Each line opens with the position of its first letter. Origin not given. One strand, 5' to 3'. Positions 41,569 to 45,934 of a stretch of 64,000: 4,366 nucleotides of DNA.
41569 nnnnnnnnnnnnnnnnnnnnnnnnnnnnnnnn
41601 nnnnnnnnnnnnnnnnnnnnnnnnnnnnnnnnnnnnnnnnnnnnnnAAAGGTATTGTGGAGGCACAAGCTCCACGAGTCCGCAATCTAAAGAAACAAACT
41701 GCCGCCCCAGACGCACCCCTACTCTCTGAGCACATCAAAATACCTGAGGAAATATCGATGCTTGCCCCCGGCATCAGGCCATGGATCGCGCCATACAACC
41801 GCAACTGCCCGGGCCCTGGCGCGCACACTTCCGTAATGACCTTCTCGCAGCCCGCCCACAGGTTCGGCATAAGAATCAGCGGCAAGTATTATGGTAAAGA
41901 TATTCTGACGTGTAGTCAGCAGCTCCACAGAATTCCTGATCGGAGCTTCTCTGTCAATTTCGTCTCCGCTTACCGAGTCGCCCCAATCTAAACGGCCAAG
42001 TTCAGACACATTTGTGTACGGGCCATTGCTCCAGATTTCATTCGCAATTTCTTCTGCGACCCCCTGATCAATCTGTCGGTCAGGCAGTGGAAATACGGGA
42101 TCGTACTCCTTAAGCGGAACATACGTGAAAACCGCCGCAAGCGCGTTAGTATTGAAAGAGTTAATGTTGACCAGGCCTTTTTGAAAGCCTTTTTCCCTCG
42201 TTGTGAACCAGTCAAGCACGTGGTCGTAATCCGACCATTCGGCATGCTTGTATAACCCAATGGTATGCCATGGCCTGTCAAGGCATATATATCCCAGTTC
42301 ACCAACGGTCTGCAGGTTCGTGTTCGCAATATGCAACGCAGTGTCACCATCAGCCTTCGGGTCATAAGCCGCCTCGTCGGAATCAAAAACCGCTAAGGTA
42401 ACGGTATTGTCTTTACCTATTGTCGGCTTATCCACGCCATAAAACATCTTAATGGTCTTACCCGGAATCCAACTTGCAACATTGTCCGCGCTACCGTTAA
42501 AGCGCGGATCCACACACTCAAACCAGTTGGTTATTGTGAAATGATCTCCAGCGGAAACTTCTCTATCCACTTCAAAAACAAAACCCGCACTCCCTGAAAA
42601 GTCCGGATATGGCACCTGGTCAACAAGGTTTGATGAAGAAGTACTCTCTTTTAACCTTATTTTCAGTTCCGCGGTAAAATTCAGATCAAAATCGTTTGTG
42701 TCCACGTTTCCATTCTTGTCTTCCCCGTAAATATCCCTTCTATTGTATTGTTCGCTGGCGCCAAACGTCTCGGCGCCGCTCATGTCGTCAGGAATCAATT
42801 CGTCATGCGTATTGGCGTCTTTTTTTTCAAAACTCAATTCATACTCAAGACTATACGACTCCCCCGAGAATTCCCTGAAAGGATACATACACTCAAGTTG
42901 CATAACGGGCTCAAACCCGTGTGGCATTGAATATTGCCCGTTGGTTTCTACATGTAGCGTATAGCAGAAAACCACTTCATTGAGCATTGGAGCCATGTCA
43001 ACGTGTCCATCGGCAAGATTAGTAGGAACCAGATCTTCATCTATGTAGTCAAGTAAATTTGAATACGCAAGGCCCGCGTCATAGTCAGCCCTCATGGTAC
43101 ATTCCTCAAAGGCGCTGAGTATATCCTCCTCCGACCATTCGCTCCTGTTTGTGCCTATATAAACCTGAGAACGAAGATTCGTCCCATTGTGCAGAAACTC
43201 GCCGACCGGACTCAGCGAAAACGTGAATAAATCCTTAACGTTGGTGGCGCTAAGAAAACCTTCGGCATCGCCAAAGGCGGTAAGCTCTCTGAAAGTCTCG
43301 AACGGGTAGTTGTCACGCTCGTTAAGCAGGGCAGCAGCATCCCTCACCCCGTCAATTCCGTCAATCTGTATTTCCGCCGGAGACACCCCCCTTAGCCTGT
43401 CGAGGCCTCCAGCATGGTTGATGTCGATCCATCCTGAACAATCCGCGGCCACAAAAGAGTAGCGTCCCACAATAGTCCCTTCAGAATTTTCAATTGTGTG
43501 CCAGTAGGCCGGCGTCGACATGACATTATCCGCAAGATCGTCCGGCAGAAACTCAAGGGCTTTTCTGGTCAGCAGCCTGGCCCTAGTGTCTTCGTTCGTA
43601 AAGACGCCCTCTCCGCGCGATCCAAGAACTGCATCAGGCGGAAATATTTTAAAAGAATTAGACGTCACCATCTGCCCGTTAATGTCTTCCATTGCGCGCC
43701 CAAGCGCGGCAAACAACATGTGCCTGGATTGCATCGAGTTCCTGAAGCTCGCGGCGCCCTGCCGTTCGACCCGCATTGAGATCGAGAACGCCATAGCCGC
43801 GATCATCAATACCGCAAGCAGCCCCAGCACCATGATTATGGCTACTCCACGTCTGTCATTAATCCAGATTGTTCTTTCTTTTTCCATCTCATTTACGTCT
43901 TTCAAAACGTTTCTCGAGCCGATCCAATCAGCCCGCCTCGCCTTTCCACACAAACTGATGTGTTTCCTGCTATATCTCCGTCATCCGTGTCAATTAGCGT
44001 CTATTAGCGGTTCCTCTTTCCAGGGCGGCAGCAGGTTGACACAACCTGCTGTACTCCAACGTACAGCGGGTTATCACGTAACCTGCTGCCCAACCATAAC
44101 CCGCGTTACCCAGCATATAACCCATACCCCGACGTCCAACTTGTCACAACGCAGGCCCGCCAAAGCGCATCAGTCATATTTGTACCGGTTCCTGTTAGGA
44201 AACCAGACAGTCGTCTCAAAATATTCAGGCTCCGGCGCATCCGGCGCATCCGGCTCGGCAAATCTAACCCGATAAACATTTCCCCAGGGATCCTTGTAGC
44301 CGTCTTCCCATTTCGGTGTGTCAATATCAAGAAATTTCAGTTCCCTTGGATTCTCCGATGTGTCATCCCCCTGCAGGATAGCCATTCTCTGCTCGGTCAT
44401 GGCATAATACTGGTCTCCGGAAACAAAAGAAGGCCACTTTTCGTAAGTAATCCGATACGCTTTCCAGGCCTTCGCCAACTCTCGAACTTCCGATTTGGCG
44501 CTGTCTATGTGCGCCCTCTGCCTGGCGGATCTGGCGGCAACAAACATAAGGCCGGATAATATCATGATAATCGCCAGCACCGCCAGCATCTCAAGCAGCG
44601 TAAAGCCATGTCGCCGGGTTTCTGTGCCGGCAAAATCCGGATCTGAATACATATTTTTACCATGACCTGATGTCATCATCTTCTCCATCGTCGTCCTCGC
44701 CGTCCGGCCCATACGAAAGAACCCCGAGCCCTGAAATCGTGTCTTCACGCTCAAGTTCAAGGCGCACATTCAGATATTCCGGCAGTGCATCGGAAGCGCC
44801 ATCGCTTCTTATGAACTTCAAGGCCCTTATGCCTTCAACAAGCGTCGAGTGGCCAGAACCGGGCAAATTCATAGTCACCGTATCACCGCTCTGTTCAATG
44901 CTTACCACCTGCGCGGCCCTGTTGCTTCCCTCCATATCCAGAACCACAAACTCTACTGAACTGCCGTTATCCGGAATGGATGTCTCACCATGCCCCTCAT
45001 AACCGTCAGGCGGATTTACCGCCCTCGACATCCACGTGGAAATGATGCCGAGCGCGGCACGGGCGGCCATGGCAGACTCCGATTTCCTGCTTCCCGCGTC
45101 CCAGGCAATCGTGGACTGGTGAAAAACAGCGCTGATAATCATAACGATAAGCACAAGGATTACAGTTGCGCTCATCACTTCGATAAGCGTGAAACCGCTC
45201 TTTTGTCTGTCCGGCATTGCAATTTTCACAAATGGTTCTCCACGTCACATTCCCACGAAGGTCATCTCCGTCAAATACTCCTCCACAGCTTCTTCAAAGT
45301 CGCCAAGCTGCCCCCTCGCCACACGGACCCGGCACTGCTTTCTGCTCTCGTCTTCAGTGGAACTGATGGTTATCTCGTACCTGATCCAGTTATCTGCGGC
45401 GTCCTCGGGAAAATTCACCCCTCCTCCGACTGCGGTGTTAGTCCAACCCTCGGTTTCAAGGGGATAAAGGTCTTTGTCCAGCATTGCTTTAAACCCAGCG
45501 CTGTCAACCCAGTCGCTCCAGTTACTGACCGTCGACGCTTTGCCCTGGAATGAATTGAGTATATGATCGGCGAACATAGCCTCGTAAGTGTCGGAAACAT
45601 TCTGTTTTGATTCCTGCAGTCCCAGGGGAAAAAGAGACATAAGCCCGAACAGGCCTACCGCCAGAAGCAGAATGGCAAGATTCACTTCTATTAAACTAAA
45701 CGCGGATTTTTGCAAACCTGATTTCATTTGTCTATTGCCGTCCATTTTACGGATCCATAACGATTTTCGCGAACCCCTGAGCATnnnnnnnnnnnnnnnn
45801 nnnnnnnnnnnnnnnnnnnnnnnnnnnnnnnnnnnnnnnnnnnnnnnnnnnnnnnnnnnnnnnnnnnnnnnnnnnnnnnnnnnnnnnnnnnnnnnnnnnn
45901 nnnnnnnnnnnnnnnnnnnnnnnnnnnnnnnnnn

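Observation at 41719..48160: Pseudopilus operon with four to five GspG-family paralogues and a ~720-aa GspK-like protein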

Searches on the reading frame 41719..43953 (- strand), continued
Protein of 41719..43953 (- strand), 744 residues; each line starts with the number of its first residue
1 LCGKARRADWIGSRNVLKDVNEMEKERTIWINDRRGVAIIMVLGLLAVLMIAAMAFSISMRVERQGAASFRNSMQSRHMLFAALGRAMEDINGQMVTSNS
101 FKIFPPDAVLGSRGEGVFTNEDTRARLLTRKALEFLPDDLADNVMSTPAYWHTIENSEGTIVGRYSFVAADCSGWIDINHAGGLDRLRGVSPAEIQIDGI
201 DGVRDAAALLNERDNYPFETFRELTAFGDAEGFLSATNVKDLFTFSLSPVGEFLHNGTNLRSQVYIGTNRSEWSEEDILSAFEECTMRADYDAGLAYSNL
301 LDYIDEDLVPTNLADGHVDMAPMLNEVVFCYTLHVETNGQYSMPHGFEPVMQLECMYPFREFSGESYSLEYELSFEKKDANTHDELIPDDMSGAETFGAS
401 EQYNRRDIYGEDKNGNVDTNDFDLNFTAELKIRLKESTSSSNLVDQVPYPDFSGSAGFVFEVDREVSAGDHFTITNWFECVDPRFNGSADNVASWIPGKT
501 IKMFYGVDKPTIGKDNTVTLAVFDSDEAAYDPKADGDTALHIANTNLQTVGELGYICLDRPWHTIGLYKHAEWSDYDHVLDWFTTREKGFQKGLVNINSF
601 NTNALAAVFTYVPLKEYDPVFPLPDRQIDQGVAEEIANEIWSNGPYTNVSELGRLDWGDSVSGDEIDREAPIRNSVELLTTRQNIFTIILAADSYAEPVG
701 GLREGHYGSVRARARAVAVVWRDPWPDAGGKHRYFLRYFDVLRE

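Call 98: search_protein_families(library=pfam, proteins=[L011:9382-9927:+, L012:9550-9984:+, L015:9457-9963:+, L062:9379-9852:+, L064:9505-10008:+, L074:9387-9953:+, L083:9423-9962:+, L090:7446-8024:+, L024:9469-9948:+, L005:3175-3681:+], max_evalue=0.01)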
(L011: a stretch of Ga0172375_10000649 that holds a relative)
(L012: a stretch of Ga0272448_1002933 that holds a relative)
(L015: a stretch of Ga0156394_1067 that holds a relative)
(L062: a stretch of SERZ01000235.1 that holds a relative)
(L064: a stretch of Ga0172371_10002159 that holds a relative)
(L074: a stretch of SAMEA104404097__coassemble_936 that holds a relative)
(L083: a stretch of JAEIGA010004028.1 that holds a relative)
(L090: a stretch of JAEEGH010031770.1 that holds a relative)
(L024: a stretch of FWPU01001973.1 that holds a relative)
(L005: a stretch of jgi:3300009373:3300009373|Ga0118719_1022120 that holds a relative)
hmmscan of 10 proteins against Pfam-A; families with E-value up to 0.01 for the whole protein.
L011:9382-9927:+ (182 aa): 2 families
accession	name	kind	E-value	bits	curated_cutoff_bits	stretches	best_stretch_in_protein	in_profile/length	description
PF07963.17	N_methyl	-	7.3e-08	32.1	21.2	1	35-58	3-26/27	Prokaryotic N-terminal methylation motif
PF06305.16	LapA_dom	-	0.0033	17.7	28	1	42-82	20-60/64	Lipopolysaccharide assembly protein A domain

L012:9550-9984:+ (145 aa): 2 families
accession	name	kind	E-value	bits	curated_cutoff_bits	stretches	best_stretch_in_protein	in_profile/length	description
PF07963.17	N_methyl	-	5.6e-06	26.2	21.2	1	9-34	1-26/27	Prokaryotic N-terminal methylation motif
PF07596.16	SBP_bac_10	-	2.9e-05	24.7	23.3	1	40-80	2-42/268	Protein of unknown function (DUF1559)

L015:9457-9963:+ (169 aa): 1 family
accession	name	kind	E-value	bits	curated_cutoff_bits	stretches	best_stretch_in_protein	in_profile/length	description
PF07963.17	N_methyl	-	5.1e-09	35.8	21.2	1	27-49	4-26/27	Prokaryotic N-terminal methylation motif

L062:9379-9852:+ (158 aa): 2 families
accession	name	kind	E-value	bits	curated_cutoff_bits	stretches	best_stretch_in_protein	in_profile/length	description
PF07963.17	N_methyl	-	3.1e-07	30.1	21.2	1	19-42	3-26/27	Prokaryotic N-terminal methylation motif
PF08334.16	T2SSG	-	0.0067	16.9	21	0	47-134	3-80/108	Type II secretion system (T2SS), protein G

L064:9505-10008:+ (168 aa): 1 family
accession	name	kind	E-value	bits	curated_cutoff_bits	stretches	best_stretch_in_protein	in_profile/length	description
PF07963.17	N_methyl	-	1.1e-06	28.4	21.2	1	27-49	4-26/27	Prokaryotic N-terminal methylation motif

L074:9387-9953:+ (189 aa): 1 family
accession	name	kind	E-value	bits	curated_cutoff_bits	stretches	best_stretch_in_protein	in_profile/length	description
PF07963.17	N_methyl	-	5.6e-07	29.3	21.2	1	32-52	4-24/27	Prokaryotic N-terminal methylation motif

L083:9423-9962:+ (180 aa): 2 families
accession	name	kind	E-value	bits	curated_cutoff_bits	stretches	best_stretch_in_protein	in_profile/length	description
PF07963.17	N_methyl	-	2e-06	27.5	21.2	1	23-44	3-24/27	Prokaryotic N-terminal methylation motif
PF08334.16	T2SSG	-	0.0045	17.5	21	0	107-149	40-77/108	Type II secretion system (T2SS), protein G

L090:7446-8024:+ (193 aa): 1 family
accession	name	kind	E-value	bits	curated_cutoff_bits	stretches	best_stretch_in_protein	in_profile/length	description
PF07963.17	N_methyl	-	3.6e-07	29.9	21.2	1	48-70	4-26/27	Prokaryotic N-terminal methylation motif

L024:9469-9948:+ (160 aa): 1 family
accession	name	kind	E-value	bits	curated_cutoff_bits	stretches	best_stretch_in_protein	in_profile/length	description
PF07963.17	N_methyl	-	7.2e-06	25.8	21.2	1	19-42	4-27/27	Prokaryotic N-terminal methylation motif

L005:3175-3681:+ (169 aa): 2 families
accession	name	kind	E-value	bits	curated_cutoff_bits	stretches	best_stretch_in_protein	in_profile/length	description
PF07963.17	N_methyl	-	1.2e-06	28.3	21.2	1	28-52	3-27/27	Prokaryotic N-terminal methylation motif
PF08334.16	T2SSG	-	0.0071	16.8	21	0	57-140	4-75/108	Type II secretion system (T2SS), protein G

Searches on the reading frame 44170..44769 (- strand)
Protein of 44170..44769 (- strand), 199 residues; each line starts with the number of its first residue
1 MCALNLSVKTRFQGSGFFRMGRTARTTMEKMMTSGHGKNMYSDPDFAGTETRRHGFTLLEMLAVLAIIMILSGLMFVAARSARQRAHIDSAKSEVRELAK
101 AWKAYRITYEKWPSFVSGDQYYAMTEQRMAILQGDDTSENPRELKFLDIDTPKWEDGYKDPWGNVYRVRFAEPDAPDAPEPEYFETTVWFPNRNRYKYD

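Call 4: search_protein_families(library=pfam, proteins=[window:44170-44769:-], max_evalue=0.1)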
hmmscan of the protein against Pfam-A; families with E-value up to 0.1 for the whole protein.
window:44170-44769:- (199 aa): 2 families
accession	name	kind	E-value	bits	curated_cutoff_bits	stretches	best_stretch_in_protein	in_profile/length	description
PF07963.17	N_methyl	-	3.7e-07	29.9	21.2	1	52-75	3-26/27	Prokaryotic N-terminal methylation motif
PF08334.16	T2SSG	-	0.0012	19.4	21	1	83-169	6-77/108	Type II secretion system (T2SS), protein G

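Call 5: search_protein_families(library=ncbifam, proteins=[window:44170-44769:-], max_evalue=0.1)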
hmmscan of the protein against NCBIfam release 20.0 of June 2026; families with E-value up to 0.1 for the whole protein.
window:44170-44769:- (199 aa): 12 families
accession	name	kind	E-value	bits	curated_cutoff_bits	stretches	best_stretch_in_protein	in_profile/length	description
TIGR01710.1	typeII_sec_gspG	equivalog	1.6e-10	41.1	88.85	1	54-167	1-100/134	type II secretion system major pseudopilin GspG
TIGR01708.2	typeII_sec_gspH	equivalog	1.7e-06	28.2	80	1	54-93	2-41/169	type II secretion system minor pseudopilin GspH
NF040982.1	ComGD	equivalog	3.9e-05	24.1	70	1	54-139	2-88/139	competence type IV pilus minor pilin ComGD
TIGR02532.1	IV_pilin_GFxxxE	domain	5.1e-05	22.9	16.3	1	53-73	1-21/24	prepilin-type N-terminal cleavage/methylation domain-containing protein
NF040999.1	pilin_ComGC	equivalog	7.5e-05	22.9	75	1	54-108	2-56/84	competence type IV pilus major pilin ComGC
NF041002.1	pilin_ComGF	equivalog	0.00016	21.9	80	1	54-90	2-38/139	competence type IV pilus minor pilin ComGF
NF041013.1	T4P_ComGE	equivalog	0.00024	21.1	49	1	55-100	5-50/83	competence type IV pilus minor pilin ComGE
NF007800.0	PRK10506.1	equivalog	0.00041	20.2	158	1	51-98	6-53/163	prepilin peptidase-dependent protein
NF007862.0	PRK10574.1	equivalog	0.0013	18.8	138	1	52-85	3-36/145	prepilin peptidase-dependent pilin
NF041775.1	typeIV_PilA_Myxo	equivalog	0.0016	18.4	400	1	51-115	8-72/214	type IV pilin protein PilA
TIGR02596.1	TIGR02596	subfamily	0.026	14.6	70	1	56-91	1-36/196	Verru_Chthon cassette protein D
TIGR02599.1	TIGR02599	subfamily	0.097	11.9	256.5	0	55-101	1-48/361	Verru_Chthon cassette protein C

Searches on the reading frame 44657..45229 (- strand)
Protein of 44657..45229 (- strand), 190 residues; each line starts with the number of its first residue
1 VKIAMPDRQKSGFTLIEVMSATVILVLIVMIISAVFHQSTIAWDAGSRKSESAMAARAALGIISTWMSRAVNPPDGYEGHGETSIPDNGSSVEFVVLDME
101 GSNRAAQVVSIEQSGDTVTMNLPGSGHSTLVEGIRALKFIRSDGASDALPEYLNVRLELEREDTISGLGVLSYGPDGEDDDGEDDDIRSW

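Call 4: search_protein_families(library=pfam, proteins=[window:44657-45229:-], max_evalue=0.1)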
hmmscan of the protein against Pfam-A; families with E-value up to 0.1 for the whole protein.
window:44657-45229:- (190 aa): 2 families
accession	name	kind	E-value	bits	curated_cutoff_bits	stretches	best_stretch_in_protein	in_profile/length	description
PF07963.17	N_methyl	-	0.00024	21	21.2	1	8-32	2-26/27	Prokaryotic N-terminal methylation motif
PF19607.4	DUF6112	-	0.017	15.4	25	1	14-64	15-63/88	Family of unknown function (DUF6112)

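Call 5: search_protein_families(library=ncbifam, proteins=[window:44657-45229:-], max_evalue=0.1)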
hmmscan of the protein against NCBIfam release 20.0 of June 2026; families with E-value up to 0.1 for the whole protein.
window:44657-45229:- (190 aa): 15 families
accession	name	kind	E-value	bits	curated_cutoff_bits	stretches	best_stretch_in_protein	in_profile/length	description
NF041002.1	pilin_ComGF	equivalog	7.8e-06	26.2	80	1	11-39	2-30/139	competence type IV pilus minor pilin ComGF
NF041013.1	T4P_ComGE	equivalog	9.8e-05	22.4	49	1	9-44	2-37/83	competence type IV pilus minor pilin ComGE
TIGR02599.1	TIGR02599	subfamily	0.00012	21.5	256.5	1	12-71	1-60/361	Verru_Chthon cassette protein C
TIGR02532.1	IV_pilin_GFxxxE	domain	0.00044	20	16.3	1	11-32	2-23/24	prepilin-type N-terminal cleavage/methylation domain-containing protein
TIGR01710.1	typeII_sec_gspG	equivalog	0.001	19.1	88.85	1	11-38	1-29/134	type II secretion system major pseudopilin GspG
NF006453.0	PRK08808.1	equivalog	0.0017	17.5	295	1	8-42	4-38/211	type II secretion system protein J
NF038303.1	EPS_HpsB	equivalog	0.0047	17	150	1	10-75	2-64/211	hormogonium polysaccharide secretion pseudopilin HpsB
NF041775.1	typeIV_PilA_Myxo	equivalog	0.0058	16.6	400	1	7-114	7-108/214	type IV pilin protein PilA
NF007660.0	PRK10332.1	equivalog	0.0091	16.5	86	1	8-35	6-33/107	prepilin-type N-terminal cleavage/methylation domain-containing protein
NF038304.1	EPS_HpsC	equivalog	0.019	14.5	200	1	4-32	14-42/318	hormogonium polysaccharide secretion pseudopilin HpsC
TIGR01708.2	typeII_sec_gspH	equivalog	0.025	14.6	80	1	11-36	2-24/169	type II secretion system minor pseudopilin GspH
NF007800.0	PRK10506.1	equivalog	0.038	13.8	158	1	8-58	6-52/163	prepilin peptidase-dependent protein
NF040999.1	pilin_ComGC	equivalog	0.043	14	75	1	11-46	2-38/84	competence type IV pilus major pilin ComGC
NF041902.1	pecacetest_PaeX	equivalog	0.045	12.7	550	1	39-136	37-135/318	pectin acetylesterase PaeX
NF040982.1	ComGD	equivalog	0.054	13.9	70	0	11-38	2-29/139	competence type IV pilus minor pilin ComGD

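Call 59: find_homologous_proteins(query=window:44657-45229:-, max_evalue=0.001)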
Query window:44657-45229:- (190 aa): 4 proteins with E <= 0.001 among 265 candidates.
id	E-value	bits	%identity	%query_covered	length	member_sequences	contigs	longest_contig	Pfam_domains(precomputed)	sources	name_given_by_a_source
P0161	2.6e-117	407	100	100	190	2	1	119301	-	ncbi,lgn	-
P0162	3.1e-97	341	86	100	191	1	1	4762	-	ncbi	-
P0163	4.9e-83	295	76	100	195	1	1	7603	-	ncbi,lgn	-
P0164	4.0e-64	233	61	97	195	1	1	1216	-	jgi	jgi:type II secretory pathway component PulJ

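Call 60: find_encoding_contigs(protein=P0161, flank=1000, max_places=3)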
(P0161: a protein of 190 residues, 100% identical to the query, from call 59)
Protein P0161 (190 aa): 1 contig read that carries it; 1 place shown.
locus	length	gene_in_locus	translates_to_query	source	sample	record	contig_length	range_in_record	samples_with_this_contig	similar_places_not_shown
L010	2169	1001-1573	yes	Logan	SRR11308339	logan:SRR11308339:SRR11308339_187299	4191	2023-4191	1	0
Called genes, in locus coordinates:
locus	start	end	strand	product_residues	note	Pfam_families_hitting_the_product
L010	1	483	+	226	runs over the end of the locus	-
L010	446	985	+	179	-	-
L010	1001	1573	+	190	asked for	-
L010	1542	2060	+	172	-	PF07963:N_methyl (weak)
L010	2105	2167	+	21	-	?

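Call 73: predict_structure(alignment_id=A5)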
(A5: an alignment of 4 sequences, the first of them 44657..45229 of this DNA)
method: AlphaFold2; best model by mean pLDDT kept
length: 190 residues; sequences in the alignment: 4
mean_pLDDT: 42.9   pTM: 0.36
mean pLDDT of the five models: 42.9, 40.4, 39.3, 36.5, 34.7
residues with pLDDT >= 90: 0; 70-90: 0; 50-70: 45; < 50: 145
segments of 3 or more residues with pLDDT < 50: 1-57, 67-77, 86-107, 136-190
pLDDT, mean of each block of 10 residues (from residue 1): 29 38 46 43 40 48 49 47 48 41 43 61 57 51 40 37 34 33 30
secondary structure, 60 per line:
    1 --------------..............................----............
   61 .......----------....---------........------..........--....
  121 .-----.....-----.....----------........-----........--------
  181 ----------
elements in order: H15-44 H49-67 E78-81 E91-98 E105-114 E117-121 E127-131 E137-141 E152-159 E165-172

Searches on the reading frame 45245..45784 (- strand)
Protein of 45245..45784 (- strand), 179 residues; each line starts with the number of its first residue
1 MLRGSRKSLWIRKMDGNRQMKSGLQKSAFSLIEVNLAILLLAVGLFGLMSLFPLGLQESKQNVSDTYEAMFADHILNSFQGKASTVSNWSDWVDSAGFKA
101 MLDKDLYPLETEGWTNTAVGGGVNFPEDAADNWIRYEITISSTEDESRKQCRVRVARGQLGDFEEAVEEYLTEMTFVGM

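Call 4: search_protein_families(library=pfam, proteins=[window:45245-45784:-], max_evalue=0.1)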
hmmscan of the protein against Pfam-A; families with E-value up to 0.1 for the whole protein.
window:45245-45784:- (179 aa): 1 family
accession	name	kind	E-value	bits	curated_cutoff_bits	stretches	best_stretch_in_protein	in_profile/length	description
PF07963.17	N_methyl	-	0.0089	16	21.2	1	26-48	4-26/27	Prokaryotic N-terminal methylation motif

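Call 5: search_protein_families(library=ncbifam, proteins=[window:45245-45784:-], max_evalue=0.1)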
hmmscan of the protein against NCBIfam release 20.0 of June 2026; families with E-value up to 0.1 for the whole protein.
window:45245-45784:- (179 aa): 2 families
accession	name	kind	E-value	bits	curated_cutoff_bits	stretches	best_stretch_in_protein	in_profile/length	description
TIGR02523.1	type_IV_pilV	equivalog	1.7e-06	28.6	52.2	1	28-95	3-70/139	type IV pilus modification protein PilV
TIGR02598.1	TIGR02598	subfamily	8.9e-06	26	51.4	1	28-96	1-64/151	Verru_Chthon cassette protein B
